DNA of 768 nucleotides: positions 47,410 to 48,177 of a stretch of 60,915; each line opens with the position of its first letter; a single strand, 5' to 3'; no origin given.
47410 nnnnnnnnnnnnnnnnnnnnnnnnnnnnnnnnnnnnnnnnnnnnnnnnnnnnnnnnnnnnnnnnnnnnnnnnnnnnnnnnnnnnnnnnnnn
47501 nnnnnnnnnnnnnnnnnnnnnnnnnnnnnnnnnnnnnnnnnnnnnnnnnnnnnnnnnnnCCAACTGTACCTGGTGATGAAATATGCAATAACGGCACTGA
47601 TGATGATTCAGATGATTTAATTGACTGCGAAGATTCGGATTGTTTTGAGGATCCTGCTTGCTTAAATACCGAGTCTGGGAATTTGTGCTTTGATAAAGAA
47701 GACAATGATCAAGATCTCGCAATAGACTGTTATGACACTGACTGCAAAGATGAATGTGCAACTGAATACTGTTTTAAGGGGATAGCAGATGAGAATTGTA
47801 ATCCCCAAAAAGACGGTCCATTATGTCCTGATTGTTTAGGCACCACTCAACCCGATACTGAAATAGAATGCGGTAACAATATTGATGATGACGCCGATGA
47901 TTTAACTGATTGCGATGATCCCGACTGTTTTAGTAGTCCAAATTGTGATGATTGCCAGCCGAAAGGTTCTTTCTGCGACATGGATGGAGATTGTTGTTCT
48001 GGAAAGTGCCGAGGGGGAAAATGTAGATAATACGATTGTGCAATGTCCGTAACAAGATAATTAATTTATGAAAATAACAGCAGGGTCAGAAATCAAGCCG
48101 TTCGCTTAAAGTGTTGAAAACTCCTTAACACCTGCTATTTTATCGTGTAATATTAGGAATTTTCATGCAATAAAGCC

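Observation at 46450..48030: Secreted S1 protease fused to three acidic Cys repeats and a toxin-like Cys knot, in a low-GC island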

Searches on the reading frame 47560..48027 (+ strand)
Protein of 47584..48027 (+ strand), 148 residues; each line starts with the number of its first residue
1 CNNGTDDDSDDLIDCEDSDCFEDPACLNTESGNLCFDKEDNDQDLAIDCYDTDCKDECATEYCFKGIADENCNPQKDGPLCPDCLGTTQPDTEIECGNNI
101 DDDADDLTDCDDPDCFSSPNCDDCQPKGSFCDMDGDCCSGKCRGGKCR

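Call 3: search_protein_families(library=pfam, proteins=[window:47584-48027:+], max_evalue=1)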
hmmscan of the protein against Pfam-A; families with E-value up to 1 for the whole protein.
window:47584-48027:+ (148 aa): 2 families
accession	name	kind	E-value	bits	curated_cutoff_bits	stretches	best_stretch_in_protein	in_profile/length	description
PF17557.7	Conotoxin_I2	-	0.019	15.5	27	1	124-148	1-25/38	I2-superfamily conotoxins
PF11703.13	UPF0506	-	0.058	14.2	23.2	1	118-147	29-58/59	UPF0506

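Call 4: search_protein_families(library=ncbifam, proteins=[window:47584-48027:+], max_evalue=1)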
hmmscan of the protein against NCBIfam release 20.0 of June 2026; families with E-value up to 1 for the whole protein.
window:47584-48027:+ (148 aa): 1 family
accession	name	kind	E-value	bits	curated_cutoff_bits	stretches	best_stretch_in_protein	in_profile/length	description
NF033662.1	acid_disulf_rpt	repeat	4.9e-10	39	41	3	91-121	2-32/32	acidic double-disulfide repeat-containing protein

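Call 23: find_homologous_proteins(query=window:47584-48027:+, max_evalue=0.01)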
Query window:47584-48027:+ (148 aa): 1 proteins with E <= 0.01 among 9 candidates.
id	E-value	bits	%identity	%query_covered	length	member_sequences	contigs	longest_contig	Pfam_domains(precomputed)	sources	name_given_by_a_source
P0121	7.3e-5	41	77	18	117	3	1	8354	-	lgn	-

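Call 51: predict_structure(alignment_id=A4)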
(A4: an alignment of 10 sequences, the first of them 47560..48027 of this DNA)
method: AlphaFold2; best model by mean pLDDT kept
length: 156 residues; sequences in the alignment: 10
mean_pLDDT: 60.1   pTM: 0.26
mean pLDDT of the five models: 60.1, 59.2, 57.5, 52.4, 52.2
residues with pLDDT >= 90: 0; 70-90: 45; 50-70: 65; < 50: 46
segments of 3 or more residues with pLDDT < 50: 71-97, 132-139, 148-156
pLDDT, mean of each block of 10 residues (from residue 1): 71 81 74 62 63 65 60 39 45 48 72 73 69 47 49 35
secondary structure, 60 per line:
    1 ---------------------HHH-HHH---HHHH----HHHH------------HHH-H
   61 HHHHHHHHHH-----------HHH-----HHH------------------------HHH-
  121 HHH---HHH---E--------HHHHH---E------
elements in order: H32-35 H40-43 H60-70 H142-146

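Call 57: fold_search(model_id=the predicted structure, library=pdb)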
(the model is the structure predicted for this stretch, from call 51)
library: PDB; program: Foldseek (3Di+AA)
matches with E <= 10: 5; with E <= 0.001: 0
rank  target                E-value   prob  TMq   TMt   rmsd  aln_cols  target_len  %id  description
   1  7plp_A                1.1e+00  0.25  0.18  0.57   4.6        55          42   31  Human Teneurin-4 C-rich domain (released 2022-02-02)
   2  8r54_A                1.3e+00  0.33  0.19  0.02   4.3        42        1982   33  Mouse teneurin-3 non-compact subunit - A0B0 isoform (released 2024-05-08)
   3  7plp_B                1.5e+00  0.25  0.18  0.59   4.6        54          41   30  Human Teneurin-4 C-rich domain (released 2022-02-02)
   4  8r50_A                2.9e+00  0.20  0.19  0.02   2.3        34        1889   38  Mouse teneurin-3 compact dimer - A1B1 isoform (released 2024-05-08)
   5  3vv3_A                5.6e+00  0.10  0.12  0.06   4.1        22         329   36  Crystal structure of deseasin MCP-01 from Pseudoalteromonas sp. SM9913 (released 2013-08-07)

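Call 58: find_related_loci(query=A4, collection=metagenome_contigs, flank=3000)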
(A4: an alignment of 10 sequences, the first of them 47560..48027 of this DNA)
Query A4 (156 aa) in metagenome_contigs; peptide patterns used: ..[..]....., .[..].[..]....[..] (x = any residue, [..] = any of these).
600 stretches matched a pattern (row limit reached: there are more); 104 encode a relative of the query (tblastn E <= 1e-3); the best 80 are kept; 80 distinct loci.
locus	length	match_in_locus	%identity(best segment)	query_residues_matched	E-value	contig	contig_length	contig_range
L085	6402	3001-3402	42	3-131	9e-16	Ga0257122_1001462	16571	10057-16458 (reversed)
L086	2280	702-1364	41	2-129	2e-15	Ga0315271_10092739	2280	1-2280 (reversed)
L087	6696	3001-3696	41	3-131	1e-13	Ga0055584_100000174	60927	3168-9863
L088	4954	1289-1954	40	5-129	2e-13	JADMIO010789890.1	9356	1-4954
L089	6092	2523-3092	41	3-130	2e-13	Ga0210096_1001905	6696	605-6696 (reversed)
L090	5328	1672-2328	37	3-140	6e-13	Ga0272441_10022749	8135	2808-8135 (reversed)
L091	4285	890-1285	37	3-129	2e-12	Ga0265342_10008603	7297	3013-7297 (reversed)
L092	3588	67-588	37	1-129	2e-12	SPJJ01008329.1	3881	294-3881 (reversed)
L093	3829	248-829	39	3-129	3e-12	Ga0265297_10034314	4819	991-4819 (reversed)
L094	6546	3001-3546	37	4-129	9e-12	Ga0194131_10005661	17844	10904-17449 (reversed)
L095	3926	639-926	34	5-129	9e-12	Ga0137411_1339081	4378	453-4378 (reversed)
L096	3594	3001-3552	37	1-129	9e-12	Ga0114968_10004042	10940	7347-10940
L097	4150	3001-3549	37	4-129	9e-12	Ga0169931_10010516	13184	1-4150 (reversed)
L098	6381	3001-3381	34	2-156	2e-11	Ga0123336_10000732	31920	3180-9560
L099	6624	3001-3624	41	7-129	2e-11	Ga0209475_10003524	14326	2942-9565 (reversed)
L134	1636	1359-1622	40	3-156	2e-7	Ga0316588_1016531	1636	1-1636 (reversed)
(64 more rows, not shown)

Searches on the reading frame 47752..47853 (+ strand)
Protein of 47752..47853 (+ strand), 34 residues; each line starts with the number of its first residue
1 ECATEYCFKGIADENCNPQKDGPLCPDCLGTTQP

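Call 90: search_solved_structures(query=A7, max_evalue=10, show_alignments=2)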
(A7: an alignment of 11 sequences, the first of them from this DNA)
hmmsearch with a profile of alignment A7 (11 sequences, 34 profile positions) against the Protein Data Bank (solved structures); distinct sequences matched with E-value up to 10: 4.
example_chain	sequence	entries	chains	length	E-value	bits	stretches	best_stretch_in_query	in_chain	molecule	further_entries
1irr_A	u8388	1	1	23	0.062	16.1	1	2-18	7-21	paralytic peptide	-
4ofw_A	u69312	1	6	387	2.1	11.2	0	12-26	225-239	Protein DJ-1 homolog D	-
3uk7_A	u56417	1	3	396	9.8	9.1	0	12-26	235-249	Class I glutamine amidotransferase-like domain-containing protein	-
4ogg_A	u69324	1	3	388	9.8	9.1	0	12-26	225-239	Protein DJ-1 homolog D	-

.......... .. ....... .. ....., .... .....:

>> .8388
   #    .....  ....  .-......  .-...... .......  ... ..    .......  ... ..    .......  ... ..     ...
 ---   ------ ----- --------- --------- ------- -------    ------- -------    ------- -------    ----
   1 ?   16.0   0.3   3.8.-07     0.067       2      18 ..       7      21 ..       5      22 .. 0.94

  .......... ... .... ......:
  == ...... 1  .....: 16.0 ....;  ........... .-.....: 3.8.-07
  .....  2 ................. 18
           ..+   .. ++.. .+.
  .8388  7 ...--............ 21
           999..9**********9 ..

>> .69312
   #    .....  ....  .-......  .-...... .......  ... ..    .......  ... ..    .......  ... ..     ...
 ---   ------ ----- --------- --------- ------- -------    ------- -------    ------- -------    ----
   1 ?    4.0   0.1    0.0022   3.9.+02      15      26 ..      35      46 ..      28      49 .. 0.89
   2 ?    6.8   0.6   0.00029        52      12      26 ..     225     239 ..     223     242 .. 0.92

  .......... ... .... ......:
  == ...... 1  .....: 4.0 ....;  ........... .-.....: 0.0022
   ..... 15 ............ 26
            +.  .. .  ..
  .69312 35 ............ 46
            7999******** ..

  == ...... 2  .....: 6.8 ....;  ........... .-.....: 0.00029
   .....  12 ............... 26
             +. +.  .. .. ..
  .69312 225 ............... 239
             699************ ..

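Call 91: search_protein_families(library=pfam, alignment_id=A7, max_evalue=10)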
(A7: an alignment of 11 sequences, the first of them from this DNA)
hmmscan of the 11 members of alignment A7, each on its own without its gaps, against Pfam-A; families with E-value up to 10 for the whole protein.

A. member 1, seq(34 aa): 0 families

B. families by the number of members that match (of 11 scanned): 3 families
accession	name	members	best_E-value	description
PF15227.12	zf-C3HC4_4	2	0.035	zinc finger of C3HC4-type, RING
PF15777.11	Anti-TRAP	1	0.0046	Tryptophan RNA-binding attenuator protein inhibitory protein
PF14471.11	DUF4428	1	0.037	Domain of unknown function (DUF4428)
